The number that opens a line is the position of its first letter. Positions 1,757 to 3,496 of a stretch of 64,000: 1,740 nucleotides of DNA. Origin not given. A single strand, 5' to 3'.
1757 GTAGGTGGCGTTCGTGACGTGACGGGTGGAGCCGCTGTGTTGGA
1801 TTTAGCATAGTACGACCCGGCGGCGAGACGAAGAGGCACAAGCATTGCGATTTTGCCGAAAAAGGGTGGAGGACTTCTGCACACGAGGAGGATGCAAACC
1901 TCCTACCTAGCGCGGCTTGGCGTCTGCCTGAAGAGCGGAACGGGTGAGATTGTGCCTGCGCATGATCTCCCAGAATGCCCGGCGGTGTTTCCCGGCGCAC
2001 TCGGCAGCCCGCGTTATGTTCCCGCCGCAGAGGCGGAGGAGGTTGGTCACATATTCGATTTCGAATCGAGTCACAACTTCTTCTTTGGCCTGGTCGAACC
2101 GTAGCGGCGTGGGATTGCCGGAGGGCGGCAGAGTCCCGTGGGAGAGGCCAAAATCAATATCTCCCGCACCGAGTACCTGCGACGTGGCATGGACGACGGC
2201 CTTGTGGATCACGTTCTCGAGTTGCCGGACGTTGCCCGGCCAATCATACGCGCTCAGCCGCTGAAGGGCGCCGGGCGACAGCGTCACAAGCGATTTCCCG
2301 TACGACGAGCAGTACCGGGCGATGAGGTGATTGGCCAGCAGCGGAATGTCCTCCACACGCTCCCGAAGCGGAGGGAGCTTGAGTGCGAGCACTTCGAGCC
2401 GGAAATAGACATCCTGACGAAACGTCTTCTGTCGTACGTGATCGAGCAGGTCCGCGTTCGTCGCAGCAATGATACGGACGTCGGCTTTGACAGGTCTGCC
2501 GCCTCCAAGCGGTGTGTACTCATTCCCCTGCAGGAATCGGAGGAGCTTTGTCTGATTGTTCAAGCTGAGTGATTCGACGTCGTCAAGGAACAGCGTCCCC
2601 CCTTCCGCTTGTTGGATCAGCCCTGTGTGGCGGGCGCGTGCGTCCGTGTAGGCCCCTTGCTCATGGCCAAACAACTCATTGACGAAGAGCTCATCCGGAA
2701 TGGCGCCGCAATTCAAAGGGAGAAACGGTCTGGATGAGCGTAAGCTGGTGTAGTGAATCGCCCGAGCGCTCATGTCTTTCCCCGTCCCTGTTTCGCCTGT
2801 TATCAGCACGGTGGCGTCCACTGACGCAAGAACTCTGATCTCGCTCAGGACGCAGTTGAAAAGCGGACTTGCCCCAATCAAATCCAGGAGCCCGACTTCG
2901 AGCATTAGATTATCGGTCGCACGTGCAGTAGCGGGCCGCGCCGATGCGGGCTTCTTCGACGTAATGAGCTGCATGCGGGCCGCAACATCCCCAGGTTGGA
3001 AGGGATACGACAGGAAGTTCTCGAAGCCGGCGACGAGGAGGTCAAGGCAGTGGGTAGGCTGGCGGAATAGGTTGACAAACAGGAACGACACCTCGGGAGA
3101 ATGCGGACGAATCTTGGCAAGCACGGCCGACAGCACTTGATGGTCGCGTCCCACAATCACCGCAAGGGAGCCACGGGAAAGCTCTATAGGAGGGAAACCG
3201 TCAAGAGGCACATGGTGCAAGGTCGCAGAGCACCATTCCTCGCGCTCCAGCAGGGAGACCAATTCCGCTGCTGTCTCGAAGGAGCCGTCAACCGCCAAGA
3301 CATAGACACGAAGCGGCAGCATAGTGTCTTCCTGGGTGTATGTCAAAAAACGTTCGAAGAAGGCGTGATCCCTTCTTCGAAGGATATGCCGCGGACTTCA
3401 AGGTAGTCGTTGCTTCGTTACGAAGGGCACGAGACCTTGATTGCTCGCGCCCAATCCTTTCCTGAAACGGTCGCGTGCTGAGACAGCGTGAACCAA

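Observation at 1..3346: Window edge carries the start of a contractile-tail sheath gene preceded by a sigma-54 activator: possible eCIS or prophage tail module extending leftward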

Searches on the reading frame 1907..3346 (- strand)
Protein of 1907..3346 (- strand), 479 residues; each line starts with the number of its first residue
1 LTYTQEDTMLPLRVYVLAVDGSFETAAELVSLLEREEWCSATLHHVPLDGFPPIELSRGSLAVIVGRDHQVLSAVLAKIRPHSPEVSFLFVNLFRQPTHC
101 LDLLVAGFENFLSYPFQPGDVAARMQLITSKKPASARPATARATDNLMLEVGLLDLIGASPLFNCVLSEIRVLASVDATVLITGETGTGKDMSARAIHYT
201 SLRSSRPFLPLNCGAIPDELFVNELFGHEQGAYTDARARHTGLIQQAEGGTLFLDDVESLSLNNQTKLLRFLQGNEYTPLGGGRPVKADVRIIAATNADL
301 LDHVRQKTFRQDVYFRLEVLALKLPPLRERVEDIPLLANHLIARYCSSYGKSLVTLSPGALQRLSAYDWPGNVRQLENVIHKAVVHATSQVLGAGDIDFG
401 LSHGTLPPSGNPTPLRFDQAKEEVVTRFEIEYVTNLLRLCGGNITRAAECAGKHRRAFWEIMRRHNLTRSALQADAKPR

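Call 5: search_protein_families(library=pfam, proteins=[window:1907-3346:-], max_evalue=0.01)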
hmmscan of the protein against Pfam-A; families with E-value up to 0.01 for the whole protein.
window:1907-3346:- (479 aa): 6 families
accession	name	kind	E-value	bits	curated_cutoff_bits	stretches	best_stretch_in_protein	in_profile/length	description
PF00158.32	Sigma54_activat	-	8.7e-61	204.9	20.2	1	156-322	1-167/168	Sigma-54 interaction domain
PF25601.1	AAA_lid_14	-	1.9e-23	82.5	27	1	328-402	1-75/87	AAA+ ATPase lid domain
PF14532.12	Sigma54_activ_2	-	2e-17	64.1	25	1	157-327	1-138/138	Sigma-54 interaction domain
PF00004.35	AAA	-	4.4e-06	27.6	21.2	1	180-304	1-114/131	ATPase family associated with various cellular activities (AAA)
PF07728.20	AAA_5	-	1.1e-05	25.9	22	1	180-298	2-123/139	AAA domain (dynein-related subfamily)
PF07724.20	AAA_2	-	0.0017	18.9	27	1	179-306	5-133/166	AAA domain (Cdc48 subfamily)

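Call 6: search_protein_families(library=ncbifam, proteins=[window:1907-3346:-], max_evalue=0.01)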
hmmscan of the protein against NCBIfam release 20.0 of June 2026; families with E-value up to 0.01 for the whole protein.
window:1907-3346:- (479 aa): 26 families (the best 25 are shown)
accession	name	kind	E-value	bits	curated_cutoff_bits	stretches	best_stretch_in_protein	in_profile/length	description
NF008469.0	PRK11361.1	equivalog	3.1e-87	293.2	714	1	155-458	144-447/461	acetoacetate metabolism transcriptional regulator AtoC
TIGR02915.1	PEP_resp_reg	equivalog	3.3e-85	286.6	502.6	1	153-467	138-444/445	PEP-CTERM-box response regulator transcription factor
TIGR01818.1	ntrC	equivalog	6.8e-85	285.6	558.6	1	75-404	60-384/463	nitrogen regulation protein NR(I)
TIGR01817.1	nifA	equivalog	7.1e-84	282.5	528.85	1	155-399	197-440/534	nif-specific transcriptional activator NifA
NF011695.0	PRK15115.1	equivalog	5.7e-83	279.1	763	1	155-470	136-441/445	two-component system response regulator GlrR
NF003451.0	PRK05022.1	equivalog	1.2e-82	278.3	476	1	152-466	188-509/512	nitric oxide reductase transcriptional regulator NorR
NF041552.1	TF_PrdR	equivalog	2.5e-78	263.8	795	1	156-451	269-562/577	sigma-54 dependent transcriptional regulator PrdR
NF038308.1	RNA_repair_RtcR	equivalog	6.2e-77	259.6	650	1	156-398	182-433/530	RNA repair transcriptional activator RtcR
NF050807.1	TransRegFlbDCaul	equivalog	6.3e-77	259.3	750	1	162-456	126-429/454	sigma-54-dependent transcriptional regulator FlbD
NF007689.0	PRK10365.1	equivalog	5.6e-74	249.5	760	1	75-458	67-435/441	sigma-54-dependent response regulator transcription factor ZraR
TIGR02329.1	propionate_PrpR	equivalog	1.5e-72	245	499.2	1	134-462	191-524/526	propionate catabolism operon regulatory protein PrpR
NF008085.0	PRK10820.1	equivalog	1.1e-71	242.1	576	1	155-438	205-484/520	transcriptional regulator TyrR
TIGR02974.1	phageshock_pspF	equivalog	9.7e-71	238.7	443.55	1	156-389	1-235/336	phage shock protein operon transcriptional activator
NF041946.1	LuxO_transreg_Vib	equivalog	5.1e-70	236.5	800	1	74-390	57-369/463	quorum-sensing sigma-54 dependent transcriptional regulator LuxO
NF011958.0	PRK15429.1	equivalog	3.3e-69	234.2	830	1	155-404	380-629/692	formate hydrogenlyase transcriptional activator FlhA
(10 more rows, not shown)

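Call 13: find_encoding_contigs(protein=window:1910-3322:-, flank=10000, max_places=4)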
Protein window:1910-3322:- (471 aa): no gene with exactly this product is on record in the collection.

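Call 25: find_homologous_proteins(query=window:1910-3322:-)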
Query window:1910-3322:- (471 aa): 8000 proteins with E <= 0.001 among 8000 candidates; the best 120 are listed.
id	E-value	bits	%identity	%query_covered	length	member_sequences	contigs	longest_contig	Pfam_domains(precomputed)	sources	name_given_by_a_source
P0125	0.0e+0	1062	100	100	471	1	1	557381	PF00158.33,PF25601.2,PF00004.36,PF14532.13,PF07728.21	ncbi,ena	-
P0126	2.0e-182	625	64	93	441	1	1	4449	PF00158.33,PF25601.2,PF00004.36,PF14532.13,PF07728.21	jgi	jgi:DNA-binding NtrC family response regulator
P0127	1.3e-175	603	60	97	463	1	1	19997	PF00158.33,PF25601.2,PF14532.13,PF07728.21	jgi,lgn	jgi:DNA-binding NtrC family response regulator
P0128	5.6e-173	594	62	98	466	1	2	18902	PF00158.33,PF25601.2,PF00004.36,PF14532.13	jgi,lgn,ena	jgi:DNA-binding NtrC family response regulator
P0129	8.7e-166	571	57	98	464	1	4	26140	PF00158.33,PF25601.2,PF00004.36,PF14532.13,PF07728.21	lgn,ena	-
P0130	4.2e-152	526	53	98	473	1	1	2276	PF00158.33,PF25601.2,PF00004.36,PF14532.13,PF07728.21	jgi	-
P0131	1.3e-137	478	50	94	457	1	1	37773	PF00158.33,PF25601.2,PF00004.36,PF14532.13,PF07728.21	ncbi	-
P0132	2.7e-134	467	49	98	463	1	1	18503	PF00158.33,PF25601.2,PF02954.26,PF14532.13,PF07728.21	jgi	jgi:two-component system, NtrC family, response regulator GlrR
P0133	8.3e-132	459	49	98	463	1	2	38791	PF00158.33,PF25601.2,PF02954.26,PF00004.36,PF14532.13,PF07728.21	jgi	jgi:two-component system, NtrC family, response regulator GlrR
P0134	8.9e-130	452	49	96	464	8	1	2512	PF00158.33,PF25601.2,PF02954.26,PF14532.13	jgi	jgi:two-component system response regulator GlrR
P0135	1.0e-111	392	51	82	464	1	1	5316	PF00158.33,PF25601.2,PF02954.26,PF00004.36,PF14532.13,PF07728.21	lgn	-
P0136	1.5e-105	372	50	78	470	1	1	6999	PF00158.33,PF25601.2,PF00004.36,PF14532.13,PF07728.21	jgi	jgi:DNA-binding NtrC family response regulator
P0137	3.4e-105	371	49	79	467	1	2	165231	PF00158.33,PF25601.2,PF00004.36,PF14532.13,PF07728.21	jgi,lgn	jgi:DNA-binding NtrC family response regulator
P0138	3.8e-104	367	50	77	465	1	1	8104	PF00158.33,PF25601.2,PF00004.36,PF14532.13,PF07728.21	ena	-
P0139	3.8e-104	367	50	78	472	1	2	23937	PF00158.33,PF25601.2,PF00004.36,PF14532.13,PF07728.21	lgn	-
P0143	1.9e-103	365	42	99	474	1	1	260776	PF00158.33,PF25601.2,PF00004.36,PF14532.13,PF07728.21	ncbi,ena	-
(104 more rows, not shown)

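Call 26: find_encoding_contigs(protein=P0129, flank=10000, max_places=2)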
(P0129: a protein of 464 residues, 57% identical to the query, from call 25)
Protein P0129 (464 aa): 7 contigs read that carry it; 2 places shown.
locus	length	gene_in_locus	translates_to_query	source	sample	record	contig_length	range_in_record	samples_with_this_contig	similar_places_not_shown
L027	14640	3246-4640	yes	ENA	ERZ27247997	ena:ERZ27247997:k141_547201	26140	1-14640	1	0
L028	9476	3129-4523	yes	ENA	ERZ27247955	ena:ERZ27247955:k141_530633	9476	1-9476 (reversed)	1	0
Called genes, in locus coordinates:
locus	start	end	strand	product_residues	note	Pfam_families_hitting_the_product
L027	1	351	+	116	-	?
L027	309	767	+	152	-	PF07136:DUF1385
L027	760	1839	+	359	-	PF03462:PCRF, PF00472:RF-1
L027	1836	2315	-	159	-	PF00383:dCMP_cyt_deam_1, PF14437:MafB19-deam, PF14439:Bd3614-deam (weak)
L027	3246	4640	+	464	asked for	PF00158:Sigma54_activat, PF14532:Sigma54_activ_2, PF00004:AAA (weak), PF07728:AAA_5 (weak), PF25601:AAA_lid_14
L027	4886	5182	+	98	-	-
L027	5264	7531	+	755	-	PF22977:WHD, PF00004:AAA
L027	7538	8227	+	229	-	PF03692:CxxCxxCC (weak)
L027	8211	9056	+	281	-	PF14065:Pvc16_N, PF13620:CarboxypepD_reg, PF13715:CarbopepD_reg_2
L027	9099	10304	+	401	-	PF04984:Phage_sheath_1, PF17482:Phage_sheath_1C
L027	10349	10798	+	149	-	PF06841:Phage_T4_gp19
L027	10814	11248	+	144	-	PF06841:Phage_T4_gp19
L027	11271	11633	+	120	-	-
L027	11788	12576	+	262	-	-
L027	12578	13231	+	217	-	PF19266:CIS_tube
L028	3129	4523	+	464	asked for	PF00158:Sigma54_activat, PF14532:Sigma54_activ_2, PF00004:AAA (weak), PF07728:AAA_5 (weak), PF25601:AAA_lid_14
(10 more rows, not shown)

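Call 27: find_encoding_contigs(protein=P0127, flank=10000, max_places=2)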
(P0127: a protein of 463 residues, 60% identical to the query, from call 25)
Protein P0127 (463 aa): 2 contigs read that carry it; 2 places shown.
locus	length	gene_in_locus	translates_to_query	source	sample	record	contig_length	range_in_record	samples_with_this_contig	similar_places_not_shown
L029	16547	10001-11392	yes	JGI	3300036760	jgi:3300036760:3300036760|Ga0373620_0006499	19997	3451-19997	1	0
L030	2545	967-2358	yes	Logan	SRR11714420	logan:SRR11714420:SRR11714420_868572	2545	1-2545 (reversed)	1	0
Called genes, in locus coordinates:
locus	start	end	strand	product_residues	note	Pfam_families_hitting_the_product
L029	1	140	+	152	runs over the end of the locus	-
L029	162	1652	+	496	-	PF12161:HsdM_N, PF02384:N6_Mtase, PF07669:Eco57I (weak)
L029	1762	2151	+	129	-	PF01842:ACT (faint), PF13291:ACT_4 (faint), PF19571:ACT_8 (weak), PF22629:ACT_AHAS_ss (faint), PF22468:ACT_9 (faint)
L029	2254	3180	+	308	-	PF00248:Aldo_ket_red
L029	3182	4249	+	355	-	PF01875:Memo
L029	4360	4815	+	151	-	-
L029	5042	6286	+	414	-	PF02897:Peptidase_S9_N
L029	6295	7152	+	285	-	PF02129:Peptidase_S15 (weak), PF00326:Peptidase_S9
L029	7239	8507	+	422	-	PF00135:COesterase, PF20434:BD-FAE, PF07859:Abhydrolase_3, PF18962:Por_Secre_tail (weak)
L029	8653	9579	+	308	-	-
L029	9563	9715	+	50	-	-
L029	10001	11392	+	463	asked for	PF00158:Sigma54_activat, PF14532:Sigma54_activ_2, PF07728:AAA_5 (weak), PF25601:AAA_lid_14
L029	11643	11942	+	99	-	-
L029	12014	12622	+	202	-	PF14065:Pvc16_N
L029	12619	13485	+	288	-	-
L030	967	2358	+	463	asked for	PF00158:Sigma54_activat, PF14532:Sigma54_activ_2, PF07728:AAA_5 (weak), PF25601:AAA_lid_14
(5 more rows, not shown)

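Call 28: find_encoding_contigs(protein=P0131, flank=10000, max_places=2)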
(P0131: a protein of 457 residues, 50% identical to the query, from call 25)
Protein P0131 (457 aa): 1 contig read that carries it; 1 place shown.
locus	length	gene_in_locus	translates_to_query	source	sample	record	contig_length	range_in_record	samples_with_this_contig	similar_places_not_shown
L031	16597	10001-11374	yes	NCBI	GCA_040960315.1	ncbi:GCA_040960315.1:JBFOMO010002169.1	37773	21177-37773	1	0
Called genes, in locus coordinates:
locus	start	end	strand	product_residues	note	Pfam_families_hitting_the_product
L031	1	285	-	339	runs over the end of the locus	PF03462:PCRF, PF00472:RF-1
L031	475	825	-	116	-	PF23544:AtuA_ferredoxin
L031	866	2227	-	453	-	PF07287:AtuA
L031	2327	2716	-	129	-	PF12172:zf-ChsH2, PF01796:OB_ChsH2_C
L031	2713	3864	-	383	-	PF00108:Thiolase_N, PF00109:ketoacyl-synt (faint), PF02803:Thiolase_C, PF22691:Thiolase_C_1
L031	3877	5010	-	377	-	PF08541:ACP_syn_III_C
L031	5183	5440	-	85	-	PF05168:HEPN (weak)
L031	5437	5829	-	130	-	PF01909:NTP_transf_2, PF18765:Polbeta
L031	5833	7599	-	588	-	PF01336:tRNA_anti-codon, PF00152:tRNA-synt_2, PF02938:GAD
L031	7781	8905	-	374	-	PF22381:Staph_reg_Sar_Rot (weak), PF01047:MarR, PF12802:MarR_2, PF13463:HTH_27 (weak), PF04264:YceI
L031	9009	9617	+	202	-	PF00849:PseudoU_synth_2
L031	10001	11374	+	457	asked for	PF00158:Sigma54_activat, PF14532:Sigma54_activ_2, PF00004:AAA (weak), PF07728:AAA_5 (weak), PF25601:AAA_lid_14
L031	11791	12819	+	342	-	PF00158:Sigma54_activat, PF14532:Sigma54_activ_2, PF07728:AAA_5, PF00004:AAA (faint), PF25601:AAA_lid_14, PF02954:HTH_8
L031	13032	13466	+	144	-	-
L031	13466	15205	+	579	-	-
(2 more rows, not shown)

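Call 32: find_encoding_contigs(protein=P0128, flank=10000, max_places=2)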
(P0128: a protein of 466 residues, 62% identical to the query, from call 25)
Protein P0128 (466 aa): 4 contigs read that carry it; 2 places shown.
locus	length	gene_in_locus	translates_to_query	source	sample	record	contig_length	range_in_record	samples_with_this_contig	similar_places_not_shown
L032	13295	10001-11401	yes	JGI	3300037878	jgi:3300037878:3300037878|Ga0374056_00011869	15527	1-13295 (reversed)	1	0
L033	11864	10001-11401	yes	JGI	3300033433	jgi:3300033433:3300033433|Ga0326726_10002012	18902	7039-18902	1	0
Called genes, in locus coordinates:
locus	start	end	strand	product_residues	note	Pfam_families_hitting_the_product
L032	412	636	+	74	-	PF22266:DUF6953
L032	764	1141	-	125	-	PF14344:DUF4397 (weak)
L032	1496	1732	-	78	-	-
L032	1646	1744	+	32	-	-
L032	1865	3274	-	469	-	PF03572:Peptidase_S41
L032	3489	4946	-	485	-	PF12705:PDDEXK_1 (weak), PF13482:RNase_H_2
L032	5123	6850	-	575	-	PF13598:DUF4139 (faint)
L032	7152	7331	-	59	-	-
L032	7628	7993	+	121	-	PF00165:HTH_AraC (faint), PF12833:HTH_18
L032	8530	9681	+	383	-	-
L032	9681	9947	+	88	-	-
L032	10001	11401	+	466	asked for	PF00158:Sigma54_activat, PF14532:Sigma54_activ_2, PF00004:AAA (weak), PF25601:AAA_lid_14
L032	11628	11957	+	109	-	-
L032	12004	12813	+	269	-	-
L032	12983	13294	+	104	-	?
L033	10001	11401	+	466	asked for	PF00158:Sigma54_activat, PF14532:Sigma54_activ_2, PF00004:AAA (weak), PF25601:AAA_lid_14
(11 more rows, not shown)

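Call 33: find_encoding_contigs(protein=P0126, flank=10000, max_places=2)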
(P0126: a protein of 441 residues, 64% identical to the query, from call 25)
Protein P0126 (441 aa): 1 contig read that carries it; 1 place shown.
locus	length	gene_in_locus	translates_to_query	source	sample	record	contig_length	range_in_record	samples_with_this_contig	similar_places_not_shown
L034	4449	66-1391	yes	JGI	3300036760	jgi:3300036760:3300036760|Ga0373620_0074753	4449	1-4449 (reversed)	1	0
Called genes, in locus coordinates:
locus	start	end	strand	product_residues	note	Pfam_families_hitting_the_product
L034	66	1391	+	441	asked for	PF00158:Sigma54_activat, PF14532:Sigma54_activ_2, PF00004:AAA (weak), PF07728:AAA_5 (weak), PF25601:AAA_lid_14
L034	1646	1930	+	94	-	-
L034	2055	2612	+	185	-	PF14065:Pvc16_N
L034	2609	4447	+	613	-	?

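Call 67: predict_structure(alignment_id=A3)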
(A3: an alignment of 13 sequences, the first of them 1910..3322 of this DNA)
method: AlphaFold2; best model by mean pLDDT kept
length: 471 residues; sequences in the alignment: 13
mean_pLDDT: 82.3   pTM: 0.73
mean pLDDT of the five models: 82.3, 82.3, 79.8, 73.3, 57.7
residues with pLDDT >= 90: 154; 70-90: 246; 50-70: 52; < 50: 19
segments of 3 or more residues with pLDDT < 50: 393-406, 467-471
pLDDT, mean of each block of 10 residues (from residue 1): 86 91 93 87 70 92 91 88 89 91 90 86 64 69 73 87 90 83 90 89 87 84 59 86 94 91 85 82 92 91 91 89 88 90 90 90 80 88 88 42 47 75 82 79 77 79 51 34
secondary structure, 60 per line:
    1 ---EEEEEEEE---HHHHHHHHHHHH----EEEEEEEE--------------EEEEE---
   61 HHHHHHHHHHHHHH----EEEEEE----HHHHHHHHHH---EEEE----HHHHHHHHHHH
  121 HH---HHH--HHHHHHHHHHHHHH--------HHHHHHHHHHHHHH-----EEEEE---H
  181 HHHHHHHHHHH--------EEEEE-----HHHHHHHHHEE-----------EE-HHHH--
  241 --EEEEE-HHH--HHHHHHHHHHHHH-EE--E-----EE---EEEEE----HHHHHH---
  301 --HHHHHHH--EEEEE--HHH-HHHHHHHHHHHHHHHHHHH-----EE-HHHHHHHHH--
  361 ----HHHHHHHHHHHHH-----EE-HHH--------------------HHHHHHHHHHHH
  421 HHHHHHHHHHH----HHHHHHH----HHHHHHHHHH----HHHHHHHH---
elements in order: E4-11 H15-26 E31-38 E53-57 H61-74 E79-84 H89-98 E102-105 H110-122 H131-144 H153-166 E172-176 H180-191 E200-204 H210-218 H235-238 E243-247 H254-266 E283-287 H292-297 H303-309 E312-316 H323-341 H350-358 H365-377 H409-431 H436-442 H447-456 H461-468
